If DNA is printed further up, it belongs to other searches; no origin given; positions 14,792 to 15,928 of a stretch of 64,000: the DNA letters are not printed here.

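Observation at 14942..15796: MerR-family DNA-binding domain fused in frame to LMW-phosphatase-type arsenate reductase, with a 19-bp palindrome at its start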

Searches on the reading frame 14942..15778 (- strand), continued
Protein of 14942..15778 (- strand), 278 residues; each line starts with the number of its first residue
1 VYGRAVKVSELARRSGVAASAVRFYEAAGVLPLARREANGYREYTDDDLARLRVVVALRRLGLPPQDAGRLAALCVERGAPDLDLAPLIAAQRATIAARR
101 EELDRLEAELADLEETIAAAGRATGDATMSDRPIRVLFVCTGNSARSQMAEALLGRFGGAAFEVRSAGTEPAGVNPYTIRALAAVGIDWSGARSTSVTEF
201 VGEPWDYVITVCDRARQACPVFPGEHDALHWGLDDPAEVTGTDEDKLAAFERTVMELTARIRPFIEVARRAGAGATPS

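Call 24: search_solved_structures(query=window:14942-15763:-, max_evalue=0.00001, show_alignments=3)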
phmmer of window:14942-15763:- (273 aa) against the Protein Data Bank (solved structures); distinct sequences matched with E-value up to 0.00001: 32.
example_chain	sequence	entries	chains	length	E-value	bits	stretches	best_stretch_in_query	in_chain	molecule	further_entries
8p5n_A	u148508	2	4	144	5e-37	131.2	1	123-260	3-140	Low molecular weight phosphatase family protein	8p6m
1jl3_A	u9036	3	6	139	2.3e-27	99.6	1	131-262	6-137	ARSENATE REDUCTASE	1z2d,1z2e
2ipa_B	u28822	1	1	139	3.8e-25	92.3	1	131-262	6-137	Protein arsC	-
1lju_A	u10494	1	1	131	2.1e-20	76.8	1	131-234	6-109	arsenate reductase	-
2cd7_A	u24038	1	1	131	5.5e-20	75.4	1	131-234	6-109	PROTEIN ARSC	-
1ljl_A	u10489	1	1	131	7.6e-20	74.9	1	131-234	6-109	arsenate reductase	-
1jf8_A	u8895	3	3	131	5.2e-19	72.2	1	131-234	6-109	arsenate reductase | Protein arsC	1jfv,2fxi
1lk0_A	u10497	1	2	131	1.9e-18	70.4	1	131-234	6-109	arsenate reductase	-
3t38_A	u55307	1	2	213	2.1e-18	70.2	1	124-257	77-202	Arsenate Reductase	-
1rxe_A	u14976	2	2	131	1.3e-17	67.6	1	131-234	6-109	Arsenate reductase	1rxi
2l19_A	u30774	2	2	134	9.4e-14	55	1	130-232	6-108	Arsenate reductase | Glutaredoxin arsenate reductase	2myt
2l17_A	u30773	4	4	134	3.4e-13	53.2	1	130-232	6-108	Arsenate reductase | Glutaredoxin arsenate reductase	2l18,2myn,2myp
2myu_A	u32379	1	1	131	5.4e-12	49.2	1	130-232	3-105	Glutaredoxin arsenate reductase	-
1y1l_A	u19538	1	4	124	3e-11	46.8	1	130-252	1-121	arsenate reductase (arsC)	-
3rh0_A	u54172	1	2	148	3.4e-11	46.6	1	130-232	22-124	ARSENATE REDUCTASE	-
7cla_A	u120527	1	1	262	3.3e-10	43.4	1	3-128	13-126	HTH-type transcriptional regulator SkgA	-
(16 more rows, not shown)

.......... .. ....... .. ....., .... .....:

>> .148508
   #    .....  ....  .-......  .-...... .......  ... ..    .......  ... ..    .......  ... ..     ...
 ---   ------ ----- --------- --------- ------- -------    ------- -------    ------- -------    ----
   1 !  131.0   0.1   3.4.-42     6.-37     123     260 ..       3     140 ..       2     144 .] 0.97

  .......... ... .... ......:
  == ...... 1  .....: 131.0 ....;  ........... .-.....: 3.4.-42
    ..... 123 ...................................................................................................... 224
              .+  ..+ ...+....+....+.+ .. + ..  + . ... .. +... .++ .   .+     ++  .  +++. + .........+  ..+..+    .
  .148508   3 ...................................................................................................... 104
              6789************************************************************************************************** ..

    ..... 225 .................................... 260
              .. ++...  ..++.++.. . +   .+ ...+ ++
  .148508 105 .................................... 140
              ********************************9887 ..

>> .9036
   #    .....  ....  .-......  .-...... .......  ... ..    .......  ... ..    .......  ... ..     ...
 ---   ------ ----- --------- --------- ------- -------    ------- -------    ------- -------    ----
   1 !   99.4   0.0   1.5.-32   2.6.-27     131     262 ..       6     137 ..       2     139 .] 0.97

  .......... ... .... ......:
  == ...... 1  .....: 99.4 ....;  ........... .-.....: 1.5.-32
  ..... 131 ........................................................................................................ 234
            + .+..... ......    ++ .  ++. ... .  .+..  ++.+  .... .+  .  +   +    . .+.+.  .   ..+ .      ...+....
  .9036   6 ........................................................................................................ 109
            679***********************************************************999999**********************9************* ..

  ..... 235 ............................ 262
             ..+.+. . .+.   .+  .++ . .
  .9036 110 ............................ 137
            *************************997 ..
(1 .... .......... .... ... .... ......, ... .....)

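Call 25: search_protein_families(library=pfam, proteins=[P0121, P0124, P0128, P0134, P0137, P0149, P0155, P0197, P0199, P0226], max_evalue=0.001)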
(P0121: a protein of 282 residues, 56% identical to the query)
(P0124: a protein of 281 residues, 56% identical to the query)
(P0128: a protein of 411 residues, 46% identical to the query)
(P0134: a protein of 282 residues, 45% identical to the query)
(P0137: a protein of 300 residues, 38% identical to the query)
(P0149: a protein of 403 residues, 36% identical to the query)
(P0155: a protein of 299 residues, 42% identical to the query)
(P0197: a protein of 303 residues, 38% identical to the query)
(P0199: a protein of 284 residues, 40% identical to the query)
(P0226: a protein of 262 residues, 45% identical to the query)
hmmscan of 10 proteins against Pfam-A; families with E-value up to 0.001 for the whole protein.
P0121 (282 aa): 4 families
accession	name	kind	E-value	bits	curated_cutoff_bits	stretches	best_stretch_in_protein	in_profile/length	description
PF01451.26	LMWPc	-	4.3e-17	63.1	23.2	1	132-258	1-141/144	Low molecular weight phosphotyrosine protein phosphatase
PF13411.12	MerR_1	-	1.5e-12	47.8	21.6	1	1-67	1-66/69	MerR HTH family regulatory protein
PF00376.29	MerR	-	5.9e-10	39.2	28.2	1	3-39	2-38/38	MerR family regulatory protein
PF09278.17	MerR-DNA-bind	-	0.00026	22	25.4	1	44-108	1-65/65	MerR, DNA binding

P0124 (281 aa): 3 families
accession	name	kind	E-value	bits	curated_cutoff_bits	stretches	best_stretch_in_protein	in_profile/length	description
PF13411.12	MerR_1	-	2.5e-16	60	21.6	1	1-66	1-65/69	MerR HTH family regulatory protein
PF00376.29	MerR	-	1.2e-14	54.3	28.2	1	2-39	1-38/38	MerR family regulatory protein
PF01451.26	LMWPc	-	1.6e-09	38.5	23.2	1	135-261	1-142/144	Low molecular weight phosphotyrosine protein phosphatase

P0128 (411 aa): 2 families
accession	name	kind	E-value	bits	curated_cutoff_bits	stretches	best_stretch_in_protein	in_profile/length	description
PF01451.26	LMWPc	-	1.7e-35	122.8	23.2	2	120-245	1-142/144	Low molecular weight phosphotyrosine protein phosphatase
PF01022.26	HTH_5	-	0.00089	19.5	22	0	20-64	2-46/47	Bacterial regulatory protein, arsR family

P0134 (282 aa): 1 family
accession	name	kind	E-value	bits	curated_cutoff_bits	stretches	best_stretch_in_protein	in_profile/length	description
PF01451.26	LMWPc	-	5.2e-32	111.5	23.2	2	7-135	1-141/144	Low molecular weight phosphotyrosine protein phosphatase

P0137 (300 aa): 1 family
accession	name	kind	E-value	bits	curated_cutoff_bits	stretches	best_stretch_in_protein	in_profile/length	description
PF01451.26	LMWPc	-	3.8e-23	82.7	23.2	2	5-134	1-144/144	Low molecular weight phosphotyrosine protein phosphatase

P0149 (403 aa): 1 family
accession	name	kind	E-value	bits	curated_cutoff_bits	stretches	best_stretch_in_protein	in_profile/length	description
PF01451.26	LMWPc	-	5.8e-18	65.9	23.2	1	258-383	1-141/144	Low molecular weight phosphotyrosine protein phosphatase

P0155 (299 aa): 1 family
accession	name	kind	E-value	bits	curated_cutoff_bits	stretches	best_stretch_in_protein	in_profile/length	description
PF01451.26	LMWPc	-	1.6e-28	100.2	23.2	2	154-281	1-143/144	Low molecular weight phosphotyrosine protein phosphatase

P0197 (303 aa): 1 family
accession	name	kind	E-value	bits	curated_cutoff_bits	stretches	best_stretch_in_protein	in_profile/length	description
PF01451.26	LMWPc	-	1.7e-29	103.3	23.2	2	166-294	1-142/144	Low molecular weight phosphotyrosine protein phosphatase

P0199 (284 aa): 1 family
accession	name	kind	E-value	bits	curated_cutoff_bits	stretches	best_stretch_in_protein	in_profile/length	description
PF01451.26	LMWPc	-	7.5e-37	127.2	23.2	2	4-122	1-140/144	Low molecular weight phosphotyrosine protein phosphatase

P0226 (262 aa): 4 families
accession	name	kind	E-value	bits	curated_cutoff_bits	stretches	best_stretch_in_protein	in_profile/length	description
PF01451.26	LMWPc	-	9.7e-20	71.7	23.2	1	124-246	1-141/144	Low molecular weight phosphotyrosine protein phosphatase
PF12840.13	HTH_20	-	3.5e-08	33.7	27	1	25-72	2-50/51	Helix-turn-helix domain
PF01022.26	HTH_5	-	7.9e-08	32.5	22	1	26-71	1-46/47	Bacterial regulatory protein, arsR family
PF12802.13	MarR_2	-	1.9e-07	31.6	27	1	27-80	5-60/61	MarR family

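Call 35: search_protein_families(library=pfam, proteins=[P0161, P0191, P0258, P0235, P0221, P0140, P0254, P0214, P0232, P0265], max_evalue=0.001)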
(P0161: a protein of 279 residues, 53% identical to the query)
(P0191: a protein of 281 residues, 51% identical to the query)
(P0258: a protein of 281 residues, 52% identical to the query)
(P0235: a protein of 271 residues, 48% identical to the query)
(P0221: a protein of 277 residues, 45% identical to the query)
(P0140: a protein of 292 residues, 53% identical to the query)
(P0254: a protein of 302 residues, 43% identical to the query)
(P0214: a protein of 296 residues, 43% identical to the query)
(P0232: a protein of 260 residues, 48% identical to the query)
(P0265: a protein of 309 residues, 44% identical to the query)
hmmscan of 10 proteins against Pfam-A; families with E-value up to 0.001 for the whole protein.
P0161 (279 aa): 5 families
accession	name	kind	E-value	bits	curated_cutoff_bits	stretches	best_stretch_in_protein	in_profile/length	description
PF01451.26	LMWPc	-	8e-21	75.2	23.2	1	135-261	1-141/144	Low molecular weight phosphotyrosine protein phosphatase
PF01022.26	HTH_5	-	1.3e-09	38.2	22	1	34-76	3-45/47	Bacterial regulatory protein, arsR family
PF12840.13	HTH_20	-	4.8e-07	30.1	27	1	34-77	5-49/51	Helix-turn-helix domain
PF12802.13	MarR_2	-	1e-06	29.2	27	1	40-86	13-60/61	MarR family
PF01047.28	MarR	-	1.4e-05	25.3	24.6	1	42-88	13-59/59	MarR family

P0191 (281 aa): 5 families
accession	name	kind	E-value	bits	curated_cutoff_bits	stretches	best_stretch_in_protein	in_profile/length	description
PF01451.26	LMWPc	-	7.1e-20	72.1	23.2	1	140-271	1-144/144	Low molecular weight phosphotyrosine protein phosphatase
PF01022.26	HTH_5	-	1.1e-10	41.7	22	1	22-67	1-46/47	Bacterial regulatory protein, arsR family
PF12840.13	HTH_20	-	2.7e-07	30.9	27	1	20-66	1-48/51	Helix-turn-helix domain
PF12802.13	MarR_2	-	1.9e-05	25.2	27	1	26-76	8-60/61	MarR family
PF13412.12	HTH_24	-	0.00087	19.3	21.9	0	22-67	2-48/48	Winged helix-turn-helix DNA-binding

P0258 (281 aa): 1 family
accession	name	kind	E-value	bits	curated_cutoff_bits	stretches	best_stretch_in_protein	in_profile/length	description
PF01451.26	LMWPc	-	6.2e-20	72.3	23.2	1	139-264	1-143/144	Low molecular weight phosphotyrosine protein phosphatase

P0235 (271 aa): 5 families
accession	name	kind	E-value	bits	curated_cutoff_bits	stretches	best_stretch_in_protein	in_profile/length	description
PF01451.26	LMWPc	-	1.5e-14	54.8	23.2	1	127-230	1-124/144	Low molecular weight phosphotyrosine protein phosphatase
PF01022.26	HTH_5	-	2.3e-11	43.8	22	1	26-70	2-46/47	Bacterial regulatory protein, arsR family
PF12840.13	HTH_20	-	3.4e-07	30.6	27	1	24-69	2-48/51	Helix-turn-helix domain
PF12802.13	MarR_2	-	5.3e-06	26.9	27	1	28-80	7-61/61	MarR family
PF01978.25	TrmB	-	0.00092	19.5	25.6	0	33-75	16-58/68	Sugar-specific transcriptional regulator TrmB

P0221 (277 aa): 5 families
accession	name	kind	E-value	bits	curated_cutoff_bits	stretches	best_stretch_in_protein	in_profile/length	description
PF01451.26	LMWPc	-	3.9e-19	69.7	23.2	1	126-253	1-143/144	Low molecular weight phosphotyrosine protein phosphatase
PF01022.26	HTH_5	-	3.7e-12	46.3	22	1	23-67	1-45/47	Bacterial regulatory protein, arsR family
PF12840.13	HTH_20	-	2.3e-10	40.7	27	1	21-69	1-50/51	Helix-turn-helix domain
PF12802.13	MarR_2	-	3.7e-05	24.2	27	1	30-77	11-60/61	MarR family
PF24038.1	DUF7347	-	6.9e-05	23.5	27.6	1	17-77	4-67/77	Domain of unknown function (DUF7347)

P0140 (292 aa): 2 families
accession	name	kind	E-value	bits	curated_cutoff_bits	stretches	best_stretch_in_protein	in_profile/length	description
PF01451.26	LMWPc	-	4e-15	56.7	23.2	1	134-223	1-98/144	Low molecular weight phosphotyrosine protein phosphatase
PF13411.12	MerR_1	-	0.00018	22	21.6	1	1-48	1-47/69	MerR HTH family regulatory protein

P0254 (302 aa): 3 families
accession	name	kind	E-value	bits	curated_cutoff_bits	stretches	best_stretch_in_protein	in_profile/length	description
PF01022.26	HTH_5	-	6e-18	64.9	22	1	39-86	1-46/47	Bacterial regulatory protein, arsR family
PF01451.26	LMWPc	-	1.3e-16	61.6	23.2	1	142-268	1-142/144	Low molecular weight phosphotyrosine protein phosphatase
PF12840.13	HTH_20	-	1.6e-10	41.2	27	1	37-85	1-48/51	Helix-turn-helix domain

P0214 (296 aa): 3 families
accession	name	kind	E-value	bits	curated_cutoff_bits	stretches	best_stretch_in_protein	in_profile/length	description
PF01451.26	LMWPc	-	1.5e-15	58.1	23.2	1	127-257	1-143/144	Low molecular weight phosphotyrosine protein phosphatase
PF01022.26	HTH_5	-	3.6e-09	36.8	22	1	12-57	1-46/47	Bacterial regulatory protein, arsR family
PF12840.13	HTH_20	-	8.3e-06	26.1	27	1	10-59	1-51/51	Helix-turn-helix domain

P0232 (260 aa): 1 family
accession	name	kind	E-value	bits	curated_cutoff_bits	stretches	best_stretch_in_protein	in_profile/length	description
PF01451.26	LMWPc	-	1.2e-13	51.9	23.2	1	119-239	1-139/144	Low molecular weight phosphotyrosine protein phosphatase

P0265 (309 aa): 5 families
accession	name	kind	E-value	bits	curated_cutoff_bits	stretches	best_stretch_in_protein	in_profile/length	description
PF01451.26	LMWPc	-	3.9e-20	73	23.2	1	153-282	1-143/144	Low molecular weight phosphotyrosine protein phosphatase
PF00583.31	Acetyltransf_1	-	1.8e-11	44.8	20.7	1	37-112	34-116/116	Acetyltransferase (GNAT) family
PF13508.13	Acetyltransf_7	-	1.9e-11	44.6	27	1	37-113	4-83/84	Acetyltransferase (GNAT) domain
PF13673.13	Acetyltransf_10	-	5e-07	30.2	23.6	1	38-117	33-112/128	Acetyltransferase (GNAT) domain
PF14542.12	Acetyltransf_CG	-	3.2e-05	24.4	30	1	48-93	12-58/80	GCN5-related N-acetyl-transferase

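Call 46: predict_structure(alignment_id=A1)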
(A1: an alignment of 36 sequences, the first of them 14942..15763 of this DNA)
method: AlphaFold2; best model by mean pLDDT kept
length: 273 residues; sequences in the alignment: 36
mean_pLDDT: 84.2   pTM: 0.56
mean pLDDT of the five models: 84.2, 83.4, 81.8, 81.3, 81.2
residues with pLDDT >= 90: 105; 70-90: 137; 50-70: 21; < 50: 10
segments of 3 or more residues with pLDDT < 50: 119-121, 269-273
pLDDT, mean of each block of 10 residues (from residue 1): 91 90 85 86 89 86 86 74 79 83 74 59 65 91 96 92 90 96 94 87 86 71 86 93 96 92 68 37
secondary structure, 60 per line:
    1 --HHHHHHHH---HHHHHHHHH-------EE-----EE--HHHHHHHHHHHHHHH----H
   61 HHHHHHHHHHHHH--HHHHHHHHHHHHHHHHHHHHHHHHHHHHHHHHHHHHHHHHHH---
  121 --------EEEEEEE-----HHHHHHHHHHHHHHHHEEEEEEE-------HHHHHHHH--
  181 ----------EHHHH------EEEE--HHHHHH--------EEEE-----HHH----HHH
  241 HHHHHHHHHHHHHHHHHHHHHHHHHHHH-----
elements in order: H3-10 H14-22 H41-55 H60-73 H76-117 E129-135 H141-156 E157-163 H171-178 H192-195 E202-205 H208-213 E222-225 H238-268

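Call 47: find_encoding_contigs(protein=P0124, flank=5000, max_places=4)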
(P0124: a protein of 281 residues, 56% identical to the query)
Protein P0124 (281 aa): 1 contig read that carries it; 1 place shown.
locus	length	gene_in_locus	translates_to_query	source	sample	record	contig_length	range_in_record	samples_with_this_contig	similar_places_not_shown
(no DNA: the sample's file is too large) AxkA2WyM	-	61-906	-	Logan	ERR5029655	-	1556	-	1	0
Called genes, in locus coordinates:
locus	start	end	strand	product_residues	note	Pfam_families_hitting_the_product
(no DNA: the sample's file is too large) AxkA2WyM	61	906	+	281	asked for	PF00376:MerR, PF13411:MerR_1, PF01451:LMWPc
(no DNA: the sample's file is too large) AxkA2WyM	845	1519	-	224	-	-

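Call 48: find_encoding_contigs(protein=P0121, flank=5000, max_places=4)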
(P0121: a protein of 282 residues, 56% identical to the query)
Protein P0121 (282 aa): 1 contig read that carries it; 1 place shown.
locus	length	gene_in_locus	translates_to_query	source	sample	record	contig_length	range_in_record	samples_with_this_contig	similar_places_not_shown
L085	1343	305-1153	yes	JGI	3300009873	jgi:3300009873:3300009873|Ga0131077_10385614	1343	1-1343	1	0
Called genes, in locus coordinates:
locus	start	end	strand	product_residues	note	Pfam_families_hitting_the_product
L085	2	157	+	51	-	?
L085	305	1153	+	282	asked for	PF00376:MerR, PF13411:MerR_1, PF01451:LMWPc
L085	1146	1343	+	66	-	?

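Call 59: fold_search(model_id=the predicted structure, library=pdb)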
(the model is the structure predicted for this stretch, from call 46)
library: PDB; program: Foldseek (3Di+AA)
matches with E <= 10: 1103; with E <= 0.001: 135
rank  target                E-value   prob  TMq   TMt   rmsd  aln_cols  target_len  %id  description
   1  8p5n_A                4.6e-15  1.00  0.47  0.92   1.8       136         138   45  Arsenate reductase (ArsC2) from Deinococcus indicus, co-crystallized with arsenate (released 2023-08-30)
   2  8p5n_B                9.7e-15  1.00  0.47  0.93   1.8       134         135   45  Arsenate reductase (ArsC2) from Deinococcus indicus, co-crystallized with arsenate (released 2023-08-30)
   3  8p6m_B                6.9e-14  1.00  0.46  0.95   0.9       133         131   44  Arsenate reductase (ArsC2) from Deinococcus indicus (released 2023-08-30)
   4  8p6m_A                8.7e-14  1.00  0.46  0.95   1.3       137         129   42  Arsenate reductase (ArsC2) from Deinococcus indicus (released 2023-08-30)
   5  1jl3_A                1.3e-12  1.00  0.46  0.90   1.6       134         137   40  Crystal Structure of B. subtilis ArsC (released 2001-10-24)
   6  1lk0_A                7.1e-12  1.00  0.44  0.90   1.6       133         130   36  Disulfide intermediate of C89L Arsenate reductase from pI258 (released 2002-08-07)
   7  1jf8                  3.2e-11  1.00  0.45  0.92   1.5       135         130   36  X-ray structure of reduced C10S, C15A arsenate reductase from pI258 (released 2001-10-03)
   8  2cd7                  3.4e-11  1.00  0.45  0.92   1.6       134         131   36  Staphylococcus aureus pI258 arsenate reductase (ArsC) H62Q mutant (released 2006-06-28)
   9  1lju                  4.2e-11  1.00  0.43  0.86   2.4       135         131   36  X-RAY STRUCTURE OF C15A ARSENATE REDUCTASE FROM PI258 COMPLEXED WITH ARSENITE (released 2002-08-07)
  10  1ljl                  6.3e-11  1.00  0.45  0.91   1.5       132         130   37  Wild Type pI258 S. aureus arsenate reductase (released 2002-08-07)
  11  1rxe                  1.1e-10  1.00  0.45  0.91   1.6       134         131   36  ArsC complexed with MNB (released 2004-06-01)
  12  1z2d_MODEL_1_A        1.5e-10  1.00  0.47  0.88   1.9       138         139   39  Solution Structure of Bacillus subtilis ArsC in reduced state (released 2005-10-04)
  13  1jl3_D                1.6e-10  1.00  0.41  0.87   2.4       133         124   37  Crystal Structure of B. subtilis ArsC (released 2001-10-24)
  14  1jl3_C                2.5e-10  1.00  0.41  0.89   2.3       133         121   37  Crystal Structure of B. subtilis ArsC (released 2001-10-24)
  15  3t38_A                2.8e-10  1.00  0.37  0.49  21.3       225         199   26  Corynebacterium glutamicum thioredoxin-dependent arsenate reductase Cg_ArsC1' (released 2011-11-23)
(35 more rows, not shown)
